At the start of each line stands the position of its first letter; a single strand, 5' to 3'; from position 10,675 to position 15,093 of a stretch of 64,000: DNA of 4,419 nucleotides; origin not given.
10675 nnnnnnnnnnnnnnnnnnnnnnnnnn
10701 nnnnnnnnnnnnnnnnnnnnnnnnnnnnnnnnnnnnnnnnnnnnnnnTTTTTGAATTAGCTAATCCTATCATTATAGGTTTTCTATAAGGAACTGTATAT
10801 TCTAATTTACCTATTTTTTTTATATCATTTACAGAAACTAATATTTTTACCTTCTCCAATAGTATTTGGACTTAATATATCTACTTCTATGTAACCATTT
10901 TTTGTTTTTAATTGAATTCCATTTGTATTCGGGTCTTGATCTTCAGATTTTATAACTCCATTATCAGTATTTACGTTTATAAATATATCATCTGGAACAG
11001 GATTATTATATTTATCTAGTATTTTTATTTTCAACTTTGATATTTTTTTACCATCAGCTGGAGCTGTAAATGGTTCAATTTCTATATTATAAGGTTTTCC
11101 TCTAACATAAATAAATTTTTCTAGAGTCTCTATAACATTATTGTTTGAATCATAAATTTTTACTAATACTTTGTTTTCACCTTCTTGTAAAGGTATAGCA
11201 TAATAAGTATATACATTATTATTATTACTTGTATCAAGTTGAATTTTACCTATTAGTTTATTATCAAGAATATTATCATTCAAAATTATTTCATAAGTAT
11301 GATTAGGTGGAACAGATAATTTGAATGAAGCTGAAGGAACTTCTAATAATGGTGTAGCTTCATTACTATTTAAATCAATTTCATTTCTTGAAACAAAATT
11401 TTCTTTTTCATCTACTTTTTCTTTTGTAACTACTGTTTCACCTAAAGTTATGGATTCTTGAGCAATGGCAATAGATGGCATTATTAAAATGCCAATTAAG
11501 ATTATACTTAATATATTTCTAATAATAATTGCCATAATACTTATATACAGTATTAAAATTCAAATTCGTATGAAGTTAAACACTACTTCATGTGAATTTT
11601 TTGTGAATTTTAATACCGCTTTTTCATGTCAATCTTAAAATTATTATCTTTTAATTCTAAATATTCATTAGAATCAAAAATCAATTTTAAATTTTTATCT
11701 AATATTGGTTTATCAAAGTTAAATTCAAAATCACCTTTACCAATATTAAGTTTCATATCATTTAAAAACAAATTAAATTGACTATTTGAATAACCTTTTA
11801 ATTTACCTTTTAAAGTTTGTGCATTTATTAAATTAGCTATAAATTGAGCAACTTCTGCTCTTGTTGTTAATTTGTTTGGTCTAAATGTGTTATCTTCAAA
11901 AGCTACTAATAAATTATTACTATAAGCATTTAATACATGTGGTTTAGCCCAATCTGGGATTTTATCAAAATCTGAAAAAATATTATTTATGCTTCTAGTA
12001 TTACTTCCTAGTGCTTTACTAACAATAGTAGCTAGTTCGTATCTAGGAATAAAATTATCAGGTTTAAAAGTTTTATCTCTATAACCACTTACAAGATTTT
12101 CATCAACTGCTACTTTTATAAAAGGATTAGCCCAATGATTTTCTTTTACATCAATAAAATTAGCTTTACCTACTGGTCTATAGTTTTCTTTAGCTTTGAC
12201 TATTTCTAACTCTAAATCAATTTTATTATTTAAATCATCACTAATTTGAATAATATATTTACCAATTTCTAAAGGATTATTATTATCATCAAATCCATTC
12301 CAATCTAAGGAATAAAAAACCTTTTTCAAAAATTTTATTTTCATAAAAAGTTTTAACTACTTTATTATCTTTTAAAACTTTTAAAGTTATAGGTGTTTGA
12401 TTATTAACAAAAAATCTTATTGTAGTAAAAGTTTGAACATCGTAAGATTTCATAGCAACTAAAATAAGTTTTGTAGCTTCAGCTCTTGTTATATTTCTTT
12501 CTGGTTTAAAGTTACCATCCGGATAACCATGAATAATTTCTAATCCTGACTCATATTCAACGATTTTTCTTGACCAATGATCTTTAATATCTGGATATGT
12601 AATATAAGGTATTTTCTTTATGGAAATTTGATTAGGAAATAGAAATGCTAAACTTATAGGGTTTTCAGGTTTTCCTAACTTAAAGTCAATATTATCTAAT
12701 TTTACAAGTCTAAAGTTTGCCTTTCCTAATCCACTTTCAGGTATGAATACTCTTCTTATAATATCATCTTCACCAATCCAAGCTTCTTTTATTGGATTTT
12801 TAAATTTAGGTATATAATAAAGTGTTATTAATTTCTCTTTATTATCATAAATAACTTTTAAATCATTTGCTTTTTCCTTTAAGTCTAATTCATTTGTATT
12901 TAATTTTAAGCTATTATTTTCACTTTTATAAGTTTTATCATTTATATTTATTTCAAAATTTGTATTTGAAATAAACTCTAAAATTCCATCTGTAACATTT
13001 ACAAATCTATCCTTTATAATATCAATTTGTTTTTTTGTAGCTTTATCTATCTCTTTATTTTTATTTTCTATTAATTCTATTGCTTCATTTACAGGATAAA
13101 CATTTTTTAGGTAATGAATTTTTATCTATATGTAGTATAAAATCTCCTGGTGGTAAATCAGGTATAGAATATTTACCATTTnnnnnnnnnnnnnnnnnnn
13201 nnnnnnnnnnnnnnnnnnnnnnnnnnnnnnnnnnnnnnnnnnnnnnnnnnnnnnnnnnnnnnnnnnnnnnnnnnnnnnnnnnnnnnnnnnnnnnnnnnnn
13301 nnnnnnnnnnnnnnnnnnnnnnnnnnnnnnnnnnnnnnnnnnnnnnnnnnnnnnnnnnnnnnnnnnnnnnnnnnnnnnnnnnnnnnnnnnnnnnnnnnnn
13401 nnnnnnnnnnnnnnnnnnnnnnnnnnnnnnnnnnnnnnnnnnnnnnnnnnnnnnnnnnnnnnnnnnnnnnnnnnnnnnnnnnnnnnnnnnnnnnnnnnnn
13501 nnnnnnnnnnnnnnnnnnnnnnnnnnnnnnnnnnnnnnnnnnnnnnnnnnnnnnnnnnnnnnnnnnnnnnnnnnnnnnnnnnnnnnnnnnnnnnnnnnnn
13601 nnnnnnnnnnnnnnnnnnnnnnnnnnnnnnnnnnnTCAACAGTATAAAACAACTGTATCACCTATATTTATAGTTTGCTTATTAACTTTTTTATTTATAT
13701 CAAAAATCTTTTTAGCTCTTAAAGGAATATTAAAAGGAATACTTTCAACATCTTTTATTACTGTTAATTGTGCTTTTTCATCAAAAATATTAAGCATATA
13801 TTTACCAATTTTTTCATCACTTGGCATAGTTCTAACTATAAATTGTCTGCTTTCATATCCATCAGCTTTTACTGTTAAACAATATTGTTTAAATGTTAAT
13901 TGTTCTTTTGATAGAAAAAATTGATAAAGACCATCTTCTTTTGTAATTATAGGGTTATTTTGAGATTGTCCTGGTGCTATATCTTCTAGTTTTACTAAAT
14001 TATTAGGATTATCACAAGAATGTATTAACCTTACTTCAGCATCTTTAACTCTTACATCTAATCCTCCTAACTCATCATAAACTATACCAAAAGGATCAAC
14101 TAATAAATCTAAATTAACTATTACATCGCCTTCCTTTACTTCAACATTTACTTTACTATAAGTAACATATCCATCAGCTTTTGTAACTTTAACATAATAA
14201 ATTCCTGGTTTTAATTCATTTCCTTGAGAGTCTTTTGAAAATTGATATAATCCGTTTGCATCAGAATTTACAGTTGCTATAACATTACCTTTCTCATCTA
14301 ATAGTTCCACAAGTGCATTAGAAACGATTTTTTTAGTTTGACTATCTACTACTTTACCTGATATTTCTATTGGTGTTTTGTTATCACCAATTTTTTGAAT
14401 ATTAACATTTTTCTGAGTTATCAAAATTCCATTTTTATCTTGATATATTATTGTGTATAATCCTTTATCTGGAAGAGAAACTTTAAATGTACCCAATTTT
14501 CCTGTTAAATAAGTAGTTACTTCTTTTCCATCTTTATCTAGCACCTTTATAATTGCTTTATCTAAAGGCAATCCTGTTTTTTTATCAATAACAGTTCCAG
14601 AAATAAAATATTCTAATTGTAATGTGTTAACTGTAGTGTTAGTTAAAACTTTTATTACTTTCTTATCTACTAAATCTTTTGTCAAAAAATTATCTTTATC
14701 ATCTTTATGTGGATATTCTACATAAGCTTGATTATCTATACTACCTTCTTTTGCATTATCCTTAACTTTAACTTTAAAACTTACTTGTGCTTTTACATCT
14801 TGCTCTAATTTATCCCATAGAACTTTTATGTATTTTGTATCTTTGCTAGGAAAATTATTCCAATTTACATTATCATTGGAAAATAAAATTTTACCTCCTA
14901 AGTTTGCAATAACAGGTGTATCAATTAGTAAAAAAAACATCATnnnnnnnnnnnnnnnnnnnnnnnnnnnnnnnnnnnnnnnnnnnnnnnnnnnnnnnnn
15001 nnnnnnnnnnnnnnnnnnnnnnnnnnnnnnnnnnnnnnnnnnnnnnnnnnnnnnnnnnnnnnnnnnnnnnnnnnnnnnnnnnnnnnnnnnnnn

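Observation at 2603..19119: Seventeen-kb envelope island: SLH-domain proteins together with an outer-membrane-type beta-barrel and multiple DUF11/Cna-B giants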

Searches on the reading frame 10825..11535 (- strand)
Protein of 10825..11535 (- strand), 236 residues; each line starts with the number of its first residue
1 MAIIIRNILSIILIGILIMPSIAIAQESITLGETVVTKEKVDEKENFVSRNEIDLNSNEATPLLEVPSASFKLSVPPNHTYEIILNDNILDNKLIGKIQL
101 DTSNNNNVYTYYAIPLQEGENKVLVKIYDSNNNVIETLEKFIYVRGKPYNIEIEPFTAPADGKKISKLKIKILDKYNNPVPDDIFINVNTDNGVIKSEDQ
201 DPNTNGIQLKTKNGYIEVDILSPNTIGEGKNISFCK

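Call 5: search_protein_families(library=pfam, proteins=[window:10825-11535:-], max_evalue=0.01)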
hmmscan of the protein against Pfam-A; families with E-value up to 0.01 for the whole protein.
window:10825-11535:- (236 aa): 2 families
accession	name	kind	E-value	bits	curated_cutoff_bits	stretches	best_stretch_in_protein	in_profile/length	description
PF02369.22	Big_1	-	3.8e-05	24.1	34.9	1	151-206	4-60/93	Bacterial Ig-like domain (group 1)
PF09134.16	Invasin_D3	-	0.0013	19.6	33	1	150-198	6-55/98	Invasin, domain 3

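Call 61: find_encoding_contigs(protein=window:10825-11535:-, flank=10000, max_places=5)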
Protein window:10825-11535:- (236 aa): no gene with exactly this product is on record in the collection.

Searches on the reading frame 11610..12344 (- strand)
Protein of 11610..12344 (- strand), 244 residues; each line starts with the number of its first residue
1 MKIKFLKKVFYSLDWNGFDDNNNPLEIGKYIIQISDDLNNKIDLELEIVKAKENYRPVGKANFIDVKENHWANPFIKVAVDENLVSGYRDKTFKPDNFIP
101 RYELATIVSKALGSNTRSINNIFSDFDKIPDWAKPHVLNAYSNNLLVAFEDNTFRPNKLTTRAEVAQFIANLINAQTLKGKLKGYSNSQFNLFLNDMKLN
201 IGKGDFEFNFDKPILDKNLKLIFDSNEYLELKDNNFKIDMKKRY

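Call 5: search_protein_families(library=pfam, proteins=[window:11610-12344:-], max_evalue=0.01)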
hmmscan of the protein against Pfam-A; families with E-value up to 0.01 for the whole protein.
window:11610-12344:- (244 aa): 1 family
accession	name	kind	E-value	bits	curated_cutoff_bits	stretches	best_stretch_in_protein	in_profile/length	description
PF00395.25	SLH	-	6.2e-21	74.5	20.8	2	123-166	2-44/44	S-layer homology domain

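Call 87: find_encoding_contigs(protein=window:11610-12344:-, flank=6000, max_places=3)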
Protein window:11610-12344:- (244 aa): no gene with exactly this product is on record in the collection.

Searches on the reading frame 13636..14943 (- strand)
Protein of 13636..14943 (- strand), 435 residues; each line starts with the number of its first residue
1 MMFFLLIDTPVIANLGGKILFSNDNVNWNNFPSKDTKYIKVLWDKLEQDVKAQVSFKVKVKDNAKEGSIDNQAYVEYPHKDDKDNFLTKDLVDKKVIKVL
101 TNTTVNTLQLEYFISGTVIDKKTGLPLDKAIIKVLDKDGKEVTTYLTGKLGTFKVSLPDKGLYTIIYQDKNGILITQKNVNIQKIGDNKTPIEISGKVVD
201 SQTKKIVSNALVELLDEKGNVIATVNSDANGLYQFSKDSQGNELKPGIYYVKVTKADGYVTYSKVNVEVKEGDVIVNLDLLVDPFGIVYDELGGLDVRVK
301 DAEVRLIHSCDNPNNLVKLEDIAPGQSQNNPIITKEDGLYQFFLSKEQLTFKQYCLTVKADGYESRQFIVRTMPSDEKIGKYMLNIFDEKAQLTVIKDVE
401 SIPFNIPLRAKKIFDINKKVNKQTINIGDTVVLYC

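Call 5: search_protein_families(library=pfam, proteins=[window:13636-14943:-], max_evalue=0.01)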
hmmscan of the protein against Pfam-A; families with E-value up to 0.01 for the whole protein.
window:13636-14943:- (435 aa): 8 families
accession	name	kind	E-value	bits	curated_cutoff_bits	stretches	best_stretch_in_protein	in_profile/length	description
PF13620.12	CarboxypepD_reg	-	1.3e-21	77.2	32.3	2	194-274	2-74/82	Carboxypeptidase regulatory-like domain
PF17210.9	SdrD_B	-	2.5e-11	44.2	29.7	1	202-261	19-72/112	SdrD B-like domain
PF17802.7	SpaA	-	7.9e-09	36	23.1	1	194-273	3-80/91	Prealbumin-like fold domain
PF11974.14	bMG3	-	1.9e-08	34.6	34.9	1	202-257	23-79/103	Bacterial alpha-2-macroglobulin MG3 domain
PF13715.12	CarbopepD_reg_2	-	1e-07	32.3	32.2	1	114-183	1-65/88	CarboxypepD_reg-like domain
PF07210.18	DUF1416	-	2.3e-07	31.1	23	1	186-236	14-62/97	Protein of unknown function (DUF1416)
PF13860.13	FlgD_ig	-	2.6e-07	30.9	27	1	206-257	21-77/79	FlgD Ig-like domain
PF17936.7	Big_6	-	0.00051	20.7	27.6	0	128-159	23-54/83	Bacterial Ig domain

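Call 86: find_encoding_contigs(protein=window:13636-14943:-, flank=6000, max_places=3)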
Protein window:13636-14943:- (435 aa): no gene with exactly this product is on record in the collection.
